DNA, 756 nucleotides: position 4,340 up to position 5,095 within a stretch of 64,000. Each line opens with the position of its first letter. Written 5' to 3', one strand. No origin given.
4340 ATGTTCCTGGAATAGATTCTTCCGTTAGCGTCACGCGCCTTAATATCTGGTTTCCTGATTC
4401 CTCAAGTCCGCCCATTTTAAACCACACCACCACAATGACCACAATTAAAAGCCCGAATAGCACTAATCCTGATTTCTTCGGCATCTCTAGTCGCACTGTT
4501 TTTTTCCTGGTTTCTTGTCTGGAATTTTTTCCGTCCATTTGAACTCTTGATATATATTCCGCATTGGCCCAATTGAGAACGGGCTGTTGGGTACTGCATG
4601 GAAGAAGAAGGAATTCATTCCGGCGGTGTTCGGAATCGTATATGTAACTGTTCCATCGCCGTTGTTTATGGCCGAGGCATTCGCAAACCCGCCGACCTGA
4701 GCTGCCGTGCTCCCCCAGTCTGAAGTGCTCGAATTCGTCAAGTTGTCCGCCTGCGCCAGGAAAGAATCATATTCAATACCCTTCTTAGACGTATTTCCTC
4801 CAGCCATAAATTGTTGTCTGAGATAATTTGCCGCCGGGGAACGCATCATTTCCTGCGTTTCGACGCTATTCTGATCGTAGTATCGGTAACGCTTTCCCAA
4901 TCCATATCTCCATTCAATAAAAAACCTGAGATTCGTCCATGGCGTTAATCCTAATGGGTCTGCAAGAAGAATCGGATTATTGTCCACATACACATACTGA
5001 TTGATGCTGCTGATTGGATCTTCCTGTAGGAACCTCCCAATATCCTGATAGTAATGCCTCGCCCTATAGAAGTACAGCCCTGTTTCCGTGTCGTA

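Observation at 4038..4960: Unclassified Rhs C-terminal toxin domain paired with a membrane-anchored immunity candidate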

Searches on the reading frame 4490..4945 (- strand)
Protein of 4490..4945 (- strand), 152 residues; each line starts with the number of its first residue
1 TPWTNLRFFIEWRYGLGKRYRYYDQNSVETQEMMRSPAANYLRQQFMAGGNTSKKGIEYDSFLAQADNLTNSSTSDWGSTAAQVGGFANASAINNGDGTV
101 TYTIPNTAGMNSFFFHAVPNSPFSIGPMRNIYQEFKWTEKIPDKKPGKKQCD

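Call 6: search_protein_families(library=pfam, proteins=[window:4490-4945:-], max_evalue=10)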
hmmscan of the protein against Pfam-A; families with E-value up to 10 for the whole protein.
seq(152 aa): 1 family
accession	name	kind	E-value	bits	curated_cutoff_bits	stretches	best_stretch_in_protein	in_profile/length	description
PF19079.5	CFSR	-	0.089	13.5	27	1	89-110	8-29/49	Collagen-flanked surface repeat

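Call 7: search_protein_families(library=ncbifam, proteins=[window:4490-4945:-], max_evalue=10)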
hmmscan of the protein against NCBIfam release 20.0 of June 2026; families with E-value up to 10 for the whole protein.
seq(152 aa): 0 families

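Call 8: search_solved_structures(query=window:4490-4945:-, max_evalue=10)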
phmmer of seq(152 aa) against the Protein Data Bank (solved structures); distinct sequences matched with E-value up to 10: 3.
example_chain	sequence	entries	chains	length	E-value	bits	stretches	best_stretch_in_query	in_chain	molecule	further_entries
6eff_A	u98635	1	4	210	0.85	12.8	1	15-107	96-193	NCTC10712 Siglec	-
8xg7_A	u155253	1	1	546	2.3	11.4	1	96-138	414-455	Phenylacetone monooxygenase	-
6m4l_A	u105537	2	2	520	2.9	11.1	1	83-107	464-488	Alpha-amylase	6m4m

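Call 9: find_homologous_proteins(query=window:4490-4945:-, max_evalue=0.01)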
Query seq(152 aa) (152 aa): 17 proteins with E <= 0.01 among 22 candidates.
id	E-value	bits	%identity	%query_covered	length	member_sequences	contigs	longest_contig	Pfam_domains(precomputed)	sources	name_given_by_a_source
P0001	2.0e-39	153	54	91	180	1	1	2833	-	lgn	-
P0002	4.8e-38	148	55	93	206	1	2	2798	-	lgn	-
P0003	1.1e-36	144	56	90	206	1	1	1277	-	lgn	-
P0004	1.8e-36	143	73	59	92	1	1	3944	-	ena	-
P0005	1.2e-35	141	54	91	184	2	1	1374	-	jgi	jgi:uncharacterized protein RhaS with RHS repeats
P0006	5.3e-35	139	52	91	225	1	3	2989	-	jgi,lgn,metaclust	jgi:RHS repeat-associated protein|metaclust:\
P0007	1.1e-34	138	54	90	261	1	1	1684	-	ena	-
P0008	1.2e-33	134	53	96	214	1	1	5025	-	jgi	jgi:RHS repeat-associated protein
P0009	1.4e-33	134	52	93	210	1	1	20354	-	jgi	jgi:hypothetical protein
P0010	1.5e-33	134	51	93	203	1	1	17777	-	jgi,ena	-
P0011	6.4e-33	132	57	84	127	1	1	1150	-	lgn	-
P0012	1.6e-31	127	50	90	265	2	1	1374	-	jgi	jgi:hypothetical protein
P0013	3.1e-30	123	51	92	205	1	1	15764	-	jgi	jgi:RHS repeat-associated protein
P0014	3.6e-29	120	53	72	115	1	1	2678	-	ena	-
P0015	1.1e-27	115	54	72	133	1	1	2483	-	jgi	jgi:hypothetical protein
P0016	1.2e-26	112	46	93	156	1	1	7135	-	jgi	jgi:hypothetical protein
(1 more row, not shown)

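Call 16: find_encoding_contigs(protein=P0009, flank=6000, max_places=3)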
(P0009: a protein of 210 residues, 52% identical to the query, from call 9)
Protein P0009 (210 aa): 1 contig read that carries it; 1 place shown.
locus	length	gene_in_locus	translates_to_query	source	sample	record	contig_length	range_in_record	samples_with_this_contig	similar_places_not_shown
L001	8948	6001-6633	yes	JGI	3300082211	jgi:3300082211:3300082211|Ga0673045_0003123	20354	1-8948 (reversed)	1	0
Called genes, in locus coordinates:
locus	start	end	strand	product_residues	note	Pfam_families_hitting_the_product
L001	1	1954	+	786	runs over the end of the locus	PF10145:PhageMin_Tail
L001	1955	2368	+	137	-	-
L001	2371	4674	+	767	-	-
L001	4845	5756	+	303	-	PF13369:Transglut_core2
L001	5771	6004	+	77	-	-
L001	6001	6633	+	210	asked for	-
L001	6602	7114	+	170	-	-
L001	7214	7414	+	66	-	-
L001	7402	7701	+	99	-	-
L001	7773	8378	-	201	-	PF13560:HTH_31, PF01381:HTH_3, PF12844:HTH_19, PF00717:Peptidase_S24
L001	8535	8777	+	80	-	PF01381:HTH_3 (weak)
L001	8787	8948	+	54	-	?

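Call 17: find_encoding_contigs(protein=P0010, flank=6000, max_places=3)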
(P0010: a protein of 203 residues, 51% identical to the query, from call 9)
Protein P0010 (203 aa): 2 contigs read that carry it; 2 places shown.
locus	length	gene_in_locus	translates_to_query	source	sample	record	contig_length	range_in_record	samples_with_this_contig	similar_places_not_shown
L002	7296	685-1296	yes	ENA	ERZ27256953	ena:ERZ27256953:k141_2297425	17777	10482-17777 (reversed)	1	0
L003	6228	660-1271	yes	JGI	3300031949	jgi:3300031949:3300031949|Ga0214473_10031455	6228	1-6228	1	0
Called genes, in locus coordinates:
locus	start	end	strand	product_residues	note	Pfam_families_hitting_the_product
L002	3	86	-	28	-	?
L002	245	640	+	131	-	-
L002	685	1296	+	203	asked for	-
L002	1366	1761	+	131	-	-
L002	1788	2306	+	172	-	-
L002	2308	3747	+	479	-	PF01637:ATPase_2, PF13173:AAA_14 (weak), PF13401:AAA_22 (weak), PF03008:DUF234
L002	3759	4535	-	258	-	PF00535:Glycos_transf_2, PF13641:Glyco_tranf_2_3 (weak)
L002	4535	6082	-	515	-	PF02310:B12-binding, PF04055:Radical_SAM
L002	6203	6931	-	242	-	PF00106:adh_short, PF01370:Epimerase, PF08659:KR, PF13561:adh_short_C2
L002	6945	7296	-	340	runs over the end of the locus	PF04055:Radical_SAM, PF13186:SPASM (weak)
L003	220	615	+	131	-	-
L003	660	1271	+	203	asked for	-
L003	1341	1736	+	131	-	-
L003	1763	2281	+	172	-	-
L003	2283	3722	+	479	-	PF01637:ATPase_2, PF13173:AAA_14 (weak), PF13401:AAA_22 (weak), PF03008:DUF234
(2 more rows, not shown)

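Call 18: find_encoding_contigs(protein=P0013, flank=6000, max_places=3)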
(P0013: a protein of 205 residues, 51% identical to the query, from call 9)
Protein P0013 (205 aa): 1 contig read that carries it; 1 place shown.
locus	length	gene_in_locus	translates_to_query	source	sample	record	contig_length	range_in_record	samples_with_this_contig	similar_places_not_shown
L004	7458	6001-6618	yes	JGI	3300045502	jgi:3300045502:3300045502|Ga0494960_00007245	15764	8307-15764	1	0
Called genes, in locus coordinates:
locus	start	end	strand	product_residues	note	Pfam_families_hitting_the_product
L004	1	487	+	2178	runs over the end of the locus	PF13229:Beta_helix, PF09136:Glucodextran_B (faint), PF13229:Beta_helix, PF19077:Big_13 (faint), PF17957:Big_7, PF13750:Big_3_3 (faint)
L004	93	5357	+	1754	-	PF13620:CarboxypepD_reg (weak), PF25023:TEN_YD-shell, PF05593:RHS_repeat, PF25023:TEN_YD-shell, PF25023:TEN_YD-shell, PF05593:RHS_repeat, PF25023:TEN_YD-shell, PF14021:TNT, +1 more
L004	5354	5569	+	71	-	-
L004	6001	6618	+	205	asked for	-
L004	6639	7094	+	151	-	-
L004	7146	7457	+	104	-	?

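Call 24: predict_structure(alignment_id=A1)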
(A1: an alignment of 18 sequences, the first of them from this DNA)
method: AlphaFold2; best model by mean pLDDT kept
length: 152 residues; sequences in the alignment: 18
mean_pLDDT: 76.8   pTM: 0.70
mean pLDDT of the five models: 76.8, 76.1, 75.9, 75.0, 67.9
residues with pLDDT >= 90: 36; 70-90: 65; 50-70: 43; < 50: 8
segments of 3 or more residues with pLDDT < 50: 72-75, 148-150
pLDDT, mean of each block of 10 residues (from residue 1): 71 79 89 86 90 87 63 52 71 94 84 64 76 91 61 47
secondary structure, 60 per line:
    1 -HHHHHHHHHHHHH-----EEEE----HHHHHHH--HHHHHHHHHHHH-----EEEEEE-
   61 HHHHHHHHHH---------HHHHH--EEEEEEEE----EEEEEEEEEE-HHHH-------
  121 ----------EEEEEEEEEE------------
elements in order: H2-14 E20-23 H28-34 H37-48 E54-59 H61-70 H80-84 E87-94 E99-108 H110-113 E131-140

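Call 26: search_protein_representatives(alignment_id=A1)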
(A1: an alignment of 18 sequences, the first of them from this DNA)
Query: 18 sequences, 146 profile positions. Proteins with E-value up to 0.001 (for the whole library): 654; up to 1e-10: 339; up to 1e-30: 142. The best 150 are listed.
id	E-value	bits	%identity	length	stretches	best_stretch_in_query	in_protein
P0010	2.8e-66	238.3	-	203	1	3-143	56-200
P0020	9.5e-64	230.1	-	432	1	1-144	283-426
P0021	1.8e-63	229.2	-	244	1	1-144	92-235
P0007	5.6e-61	221.2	-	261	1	1-144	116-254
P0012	2.0e-60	219.3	-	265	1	1-146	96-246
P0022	6.2e-60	217.8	-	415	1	1-143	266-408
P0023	1.6e-59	216.4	-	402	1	4-143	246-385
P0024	2.7e-59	215.7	-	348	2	1-142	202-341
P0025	1.4e-58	213.3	-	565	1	1-144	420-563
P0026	3.9e-58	211.9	-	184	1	1-143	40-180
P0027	5.0e-58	211.6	-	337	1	1-143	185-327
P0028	6.3e-58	211.3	-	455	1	1-141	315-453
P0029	1.7e-56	206.6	-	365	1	1-143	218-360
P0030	2.4e-56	206.1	-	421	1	2-143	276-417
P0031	6.7e-56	204.7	-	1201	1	1-143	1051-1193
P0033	1.6e-54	200.2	-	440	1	1-145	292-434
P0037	6.3e-53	195.0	-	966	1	1-143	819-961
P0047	1.1e-49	184.6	-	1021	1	3-145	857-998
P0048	1.3e-49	184.3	-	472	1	3-144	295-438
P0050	4.7e-49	182.5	-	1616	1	2-145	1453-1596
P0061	3.6e-47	176.4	-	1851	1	1-142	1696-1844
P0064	2.5e-46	173.7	-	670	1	2-144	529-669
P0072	4.9e-45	169.4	-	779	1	4-141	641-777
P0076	2.6e-44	167.1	-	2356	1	5-144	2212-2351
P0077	5.5e-44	166.1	-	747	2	3-142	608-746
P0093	2.3e-42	160.8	-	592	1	4-144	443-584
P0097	8.1e-42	159.0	-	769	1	4-143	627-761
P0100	1.8e-41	157.9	-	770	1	3-144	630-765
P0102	4.7e-41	156.5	-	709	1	3-145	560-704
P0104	1.0e-40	155.4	-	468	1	5-142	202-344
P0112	2.3e-39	151.1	-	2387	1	6-142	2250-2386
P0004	6.1e-37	143.2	-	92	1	54-138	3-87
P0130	3.1e-36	140.9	-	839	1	2-144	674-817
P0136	1.6e-35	138.6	-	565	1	1-144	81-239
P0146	4.3e-34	134.0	-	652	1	1-143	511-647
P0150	4.0e-33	130.8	-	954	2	6-144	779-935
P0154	1.2e-31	126.1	-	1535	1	1-143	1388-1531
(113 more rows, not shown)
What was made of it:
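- Checked: The tail has 17 close homologues (E down to 2e-39; call 9) and 654 profile hits (call 26).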

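Call 28: fold_search(model_id=the predicted structure, library=pdb)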
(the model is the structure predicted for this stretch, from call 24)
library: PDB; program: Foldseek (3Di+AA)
matches with E <= 10: 176; with E <= 0.001: 0
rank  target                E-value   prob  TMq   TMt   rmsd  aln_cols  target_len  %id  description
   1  4n58_A                2.9e-02  0.51  0.30  0.20   9.3       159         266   14  Crystal Structure of Pectocin M2 at 1.86 Angstroms (released 2014-06-04)
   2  8jc1_A                4.2e-02  0.38  0.28  0.18   9.8       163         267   10  Crystal structure of Pectocin M1 from Pectobacterium carotovorum (released 2024-09-04)
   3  4n59_B                6.1e-02  0.30  0.28  0.19   9.2       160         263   15  The Crystal Structure of Pectocin M2 at 2.3 Angstroms (released 2014-06-04)
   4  4n59_A                6.1e-02  0.21  0.25  0.18  11.6       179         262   13  The Crystal Structure of Pectocin M2 at 2.3 Angstroms (released 2014-06-04)
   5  4n58_B                9.4e-02  0.47  0.35  0.24   8.6       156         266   15  Crystal Structure of Pectocin M2 at 1.86 Angstroms (released 2014-06-04)
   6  2xtr_A                1.5e-01  0.23  0.29  0.19   8.9       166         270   10  Structure of the P176A Colicin M mutant from E. coli (released 2010-12-22)
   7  3da4_A                4.0e-01  0.15  0.28  0.19   8.5       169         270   12  Crystal Structure of Colicin M, a Novel Phosphatase Specifically Imported by Escherichia Coli (released 2008-07-29)
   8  2xtq_A                4.2e-01  0.10  0.24  0.16   9.5       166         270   10  Structure of the P107A Colicin M mutant from E. coli (released 2010-12-22)
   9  7m0d_B                6.5e-01  0.04  0.18  0.10  13.7       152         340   10  Pre-catalytic quaternary complex of DNA Polymerase Lambda with bound complementary DSB substrate and incoming dUMPNPP (released 2022-03-16)
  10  8sv7_A                8.4e-01  0.08  0.21  0.12  15.9       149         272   13  The 1.53 Angstrom structure of human Tango2 (released 2024-06-26)
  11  4fzm                  1.1e+00  0.05  0.18  0.11   9.4       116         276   13  Crystal structure of the bacteriocin syringacin M from Pseudomonas syringae pv. tomato DC3000 (released 2012-10-03)
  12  6kko_A                1.3e+00  0.06  0.17  0.16   9.6       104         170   10  The crystal structure of SiaB-SiaC complex from Pseudomonas aeruginosa (released 2020-06-10)
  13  4fzn                  1.3e+00  0.05  0.24  0.15  10.9       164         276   13  Crystal structure of syringacin M mutant D232A from Pseudomonas syringae pv. tomato DC3000 (released 2012-10-03)
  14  3ke6_A                1.4e+00  0.06  0.22  0.12  12.7       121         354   10  The crystal structure of the RsbU and RsbW domains of Rv1364c from Mycobacterium tuberculosis (released 2010-11-10)
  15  4zor_B                1.5e+00  0.15  0.24  0.29   6.1        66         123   14  The structure of the S37P MS2 viral capsid assembly. (released 2016-09-07)
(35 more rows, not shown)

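Call 29: search_protein_families(library=pfam, proteins=[P0020, P0031, P0037, P0047, P0050, P0061, P0076], max_evalue=0.001)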
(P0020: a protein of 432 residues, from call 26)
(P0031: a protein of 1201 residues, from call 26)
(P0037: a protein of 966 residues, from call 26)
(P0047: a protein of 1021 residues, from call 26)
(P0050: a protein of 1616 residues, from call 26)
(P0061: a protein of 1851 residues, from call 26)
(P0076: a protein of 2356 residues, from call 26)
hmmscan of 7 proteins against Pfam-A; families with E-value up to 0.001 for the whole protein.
P0020 (432 aa): 0 families

P0031 (1201 aa): 2 families
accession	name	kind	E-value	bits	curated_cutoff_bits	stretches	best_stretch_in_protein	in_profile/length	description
PF05593.20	RHS_repeat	-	3.4e-94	308.2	22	10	696-732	1-37/38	RHS Repeat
PF06439.18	3keto-disac_hyd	-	0.00011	22.7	26.8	1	15-75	121-187/187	3-keto-disaccharide hydrolase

P0037 (966 aa): 2 families
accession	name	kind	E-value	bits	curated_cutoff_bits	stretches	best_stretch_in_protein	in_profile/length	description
PF05593.20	RHS_repeat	-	1.1e-57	191.8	22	6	155-192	1-38/38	RHS Repeat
PF15283.12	DUF4595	-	0.0004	20.8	34.2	0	46-107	31-100/202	Domain of unknown function (DUF4595) with porin-like fold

P0047 (1021 aa): 2 families
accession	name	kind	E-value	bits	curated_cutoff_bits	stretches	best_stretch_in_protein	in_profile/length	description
PF05593.20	RHS_repeat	-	3.3e-86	282.7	22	10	271-307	1-37/38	RHS Repeat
PF15283.12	DUF4595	-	8.2e-09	36.1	34.2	0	196-343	3-129/202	Domain of unknown function (DUF4595) with porin-like fold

P0050 (1616 aa): 2 families
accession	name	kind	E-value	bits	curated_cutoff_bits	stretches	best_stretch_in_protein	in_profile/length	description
PF05593.20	RHS_repeat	-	3.7e-139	451.5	22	12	840-876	1-37/38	RHS Repeat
PF15283.12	DUF4595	-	8.9e-14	52.3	34.2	0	316-442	37-128/202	Domain of unknown function (DUF4595) with porin-like fold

P0061 (1851 aa): 1 family
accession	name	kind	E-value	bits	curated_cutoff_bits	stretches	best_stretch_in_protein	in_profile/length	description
PF05593.20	RHS_repeat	-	2.3e-17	63.3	22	1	983-1014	7-38/38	RHS Repeat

P0076 (2356 aa): 2 families
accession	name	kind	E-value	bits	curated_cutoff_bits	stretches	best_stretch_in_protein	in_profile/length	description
PF05593.20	RHS_repeat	-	2e-45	152.8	22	1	715-745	7-37/38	RHS Repeat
PF20148.4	DUF6531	-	4.9e-15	56.1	24.1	1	535-609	2-74/74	Domain of unknown function (DUF6531)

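Call 30: search_solved_structures(query=A1, max_evalue=10, show_alignments=3)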
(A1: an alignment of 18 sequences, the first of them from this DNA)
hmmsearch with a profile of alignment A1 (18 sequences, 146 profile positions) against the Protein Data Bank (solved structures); distinct sequences matched with E-value up to 10: 1.
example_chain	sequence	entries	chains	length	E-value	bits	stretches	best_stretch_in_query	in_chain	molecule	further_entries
6zz6_A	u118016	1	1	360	0.55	13.6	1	11-91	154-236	Structural maintenance of chromosomes protein 1,Structural maintenance of chromosomes prot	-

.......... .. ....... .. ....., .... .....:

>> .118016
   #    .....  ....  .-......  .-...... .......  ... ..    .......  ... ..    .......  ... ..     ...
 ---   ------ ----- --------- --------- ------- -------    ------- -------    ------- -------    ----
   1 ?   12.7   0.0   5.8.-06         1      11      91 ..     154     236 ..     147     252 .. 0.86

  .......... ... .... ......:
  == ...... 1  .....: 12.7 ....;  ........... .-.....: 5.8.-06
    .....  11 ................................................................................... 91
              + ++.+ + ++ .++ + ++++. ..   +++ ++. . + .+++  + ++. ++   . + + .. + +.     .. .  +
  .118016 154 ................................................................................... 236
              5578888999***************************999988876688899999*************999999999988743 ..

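Call 33: search_protein_families(library=pfam, proteins=[P0022, P0023, P0025, P0028, P0033, P0048, P0064, P0072, P0136, P0104], max_evalue=0.01)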
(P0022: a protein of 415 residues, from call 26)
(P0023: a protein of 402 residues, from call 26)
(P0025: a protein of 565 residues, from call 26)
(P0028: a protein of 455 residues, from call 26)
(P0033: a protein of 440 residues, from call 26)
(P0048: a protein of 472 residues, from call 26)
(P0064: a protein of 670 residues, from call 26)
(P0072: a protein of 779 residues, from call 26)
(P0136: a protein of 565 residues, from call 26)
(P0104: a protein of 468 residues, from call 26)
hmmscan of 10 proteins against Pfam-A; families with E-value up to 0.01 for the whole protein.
P0022 (415 aa): 2 families
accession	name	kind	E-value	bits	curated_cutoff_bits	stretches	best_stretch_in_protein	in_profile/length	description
PF05593.20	RHS_repeat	-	0.0012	19.6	22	1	77-104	1-29/38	RHS Repeat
PF03527.20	RHS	-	0.0036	17.5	27.9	1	160-191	5-36/38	RHS protein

P0023 (402 aa): 1 family
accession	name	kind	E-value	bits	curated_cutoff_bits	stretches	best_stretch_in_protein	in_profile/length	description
PF03527.20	RHS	-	6.7e-08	32.7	27.9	1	118-150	3-35/38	RHS protein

P0025 (565 aa): 2 families
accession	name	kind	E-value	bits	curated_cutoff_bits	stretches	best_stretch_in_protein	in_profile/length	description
PF05593.20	RHS_repeat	-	5e-15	55.9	22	3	131-163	1-33/38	RHS Repeat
PF19079.5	CFSR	-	0.0088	16.7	27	0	509-531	9-31/49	Collagen-flanked surface repeat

P0028 (455 aa): 2 families
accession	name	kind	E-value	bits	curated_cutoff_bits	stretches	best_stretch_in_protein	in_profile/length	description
PF05593.20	RHS_repeat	-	3.8e-06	27.6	22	1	215-243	2-29/38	RHS Repeat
PF09136.16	Glucodextran_B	-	0.0081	16.5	27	1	23-84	18-78/83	Glucodextranase, domain B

P0033 (440 aa): 1 family
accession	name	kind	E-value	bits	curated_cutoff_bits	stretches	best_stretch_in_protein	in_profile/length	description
PF05593.20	RHS_repeat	-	6.2e-09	36.5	22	2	99-133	1-34/38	RHS Repeat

P0048 (472 aa): 0 families

P0064 (670 aa): 3 families
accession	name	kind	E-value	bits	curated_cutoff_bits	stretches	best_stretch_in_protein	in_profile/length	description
PF05593.20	RHS_repeat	-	9.5e-18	64.6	22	2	307-338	2-30/38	RHS Repeat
PF09136.16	Glucodextran_B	-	0.0071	16.7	27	0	260-321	18-81/83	Glucodextranase, domain B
PF03217.20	SlpA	-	0.0087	16.6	23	0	211-235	3-27/63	Surface layer protein A domain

P0072 (779 aa): 2 families
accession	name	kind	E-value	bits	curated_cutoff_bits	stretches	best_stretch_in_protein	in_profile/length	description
PF05593.20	RHS_repeat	-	6.9e-07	29.9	22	0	40-73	7-37/38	RHS Repeat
PF19079.5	CFSR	-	0.0095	16.6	27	1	725-746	8-29/49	Collagen-flanked surface repeat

P0136 (565 aa): 0 families

P0104 (468 aa): 0 families

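Call 39: search_protein_families(library=pfam, alignment_id=A1, max_evalue=10)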
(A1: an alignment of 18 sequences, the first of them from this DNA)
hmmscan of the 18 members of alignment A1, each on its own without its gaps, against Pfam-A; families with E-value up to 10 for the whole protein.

A. member 1, seq(152 aa): 1 family
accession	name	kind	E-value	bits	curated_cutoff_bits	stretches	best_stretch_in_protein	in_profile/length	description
PF19079.5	CFSR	-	0.089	13.5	27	1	89-110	8-29/49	Collagen-flanked surface repeat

B. families by the number of members that match (of 18 scanned): 6 families
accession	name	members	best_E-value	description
PF19079.5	CFSR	10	0.002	Collagen-flanked surface repeat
PF17892.7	Cadherin_5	4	5.7e-05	Cadherin-like domain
PF17963.7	Big_9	2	0.0019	Bacterial Ig domain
PF15915.11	BAT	2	0.043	GAF and HTH_10 associated domain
PF11211.13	DUF2997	1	0.046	Protein of unknown function (DUF2997)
PF19076.6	CshA_repeat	1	0.11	Surface adhesin CshA repetitive domain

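Call 40: search_protein_families(library=phrogs, proteins=[window:4490-4945:-, P0009], max_evalue=1)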
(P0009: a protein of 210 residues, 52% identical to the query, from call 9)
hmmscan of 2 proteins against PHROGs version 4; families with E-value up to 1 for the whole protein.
seq(152 aa): 1 family
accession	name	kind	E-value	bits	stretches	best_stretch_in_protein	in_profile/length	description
phrog_3572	-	lysis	0.04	13.3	1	30-109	397-468/653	endolysin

P0009 (210 aa): 0 families
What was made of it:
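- A weak PHROG 'endolysin' hit at E 0.04 (call 40) is at noise level.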

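Call 42: find_encoding_contigs(protein=P0004, flank=4000, max_places=2)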
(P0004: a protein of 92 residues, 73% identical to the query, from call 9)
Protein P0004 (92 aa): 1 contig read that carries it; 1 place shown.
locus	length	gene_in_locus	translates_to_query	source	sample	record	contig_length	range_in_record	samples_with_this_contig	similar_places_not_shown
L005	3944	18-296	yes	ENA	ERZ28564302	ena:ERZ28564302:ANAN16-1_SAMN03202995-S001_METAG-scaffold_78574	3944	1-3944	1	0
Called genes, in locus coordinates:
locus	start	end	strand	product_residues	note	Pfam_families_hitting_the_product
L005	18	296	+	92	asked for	-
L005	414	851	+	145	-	-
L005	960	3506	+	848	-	PF19077:Big_13 (faint)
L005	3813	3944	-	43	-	?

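Call 43: find_encoding_contigs(protein=P0008, flank=5000, max_places=2)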
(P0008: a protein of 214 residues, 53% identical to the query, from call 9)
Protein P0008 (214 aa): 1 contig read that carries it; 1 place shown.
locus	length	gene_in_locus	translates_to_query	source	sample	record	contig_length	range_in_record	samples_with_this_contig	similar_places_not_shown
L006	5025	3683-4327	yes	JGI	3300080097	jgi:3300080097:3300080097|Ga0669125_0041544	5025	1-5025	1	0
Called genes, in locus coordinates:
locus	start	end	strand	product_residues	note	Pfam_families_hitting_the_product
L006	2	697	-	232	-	?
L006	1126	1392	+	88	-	-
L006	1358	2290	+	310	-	-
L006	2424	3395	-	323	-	PF12760:Zn_ribbon_IS1595, PF12762:DDE_Tnp_IS1595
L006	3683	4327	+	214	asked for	-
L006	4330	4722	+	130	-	-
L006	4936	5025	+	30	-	?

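Call 44: find_encoding_contigs(protein=P0016, flank=5000, max_places=2)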
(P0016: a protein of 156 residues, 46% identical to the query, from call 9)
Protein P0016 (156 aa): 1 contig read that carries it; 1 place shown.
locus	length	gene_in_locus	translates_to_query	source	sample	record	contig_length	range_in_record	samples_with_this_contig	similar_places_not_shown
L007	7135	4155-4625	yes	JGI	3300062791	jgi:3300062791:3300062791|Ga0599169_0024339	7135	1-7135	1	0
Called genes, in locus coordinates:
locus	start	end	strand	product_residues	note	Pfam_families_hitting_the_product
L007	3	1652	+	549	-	?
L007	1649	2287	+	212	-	-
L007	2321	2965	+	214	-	PF00068:Phospholip_A2_1 (weak), PF05826:Phospholip_A2_2 (weak)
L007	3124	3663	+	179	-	-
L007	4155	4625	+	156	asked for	-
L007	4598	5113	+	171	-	-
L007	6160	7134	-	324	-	PF20441:TerL_nuclease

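Call 45: find_encoding_contigs(protein=P0002, flank=3000, max_places=2)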
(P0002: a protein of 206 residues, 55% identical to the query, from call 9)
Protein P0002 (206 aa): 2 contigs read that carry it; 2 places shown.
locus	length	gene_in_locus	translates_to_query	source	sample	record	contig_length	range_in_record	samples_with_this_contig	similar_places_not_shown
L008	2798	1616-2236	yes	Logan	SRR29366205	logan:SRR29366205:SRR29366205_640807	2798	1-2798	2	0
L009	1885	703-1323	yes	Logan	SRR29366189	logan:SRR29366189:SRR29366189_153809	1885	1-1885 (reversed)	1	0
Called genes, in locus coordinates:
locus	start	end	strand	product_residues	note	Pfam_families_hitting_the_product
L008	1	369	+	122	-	?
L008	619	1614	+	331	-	PF13369:Transglut_core2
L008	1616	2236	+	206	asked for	-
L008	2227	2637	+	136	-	-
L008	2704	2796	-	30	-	?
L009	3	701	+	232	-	?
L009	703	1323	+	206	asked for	-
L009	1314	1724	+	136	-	-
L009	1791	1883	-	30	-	?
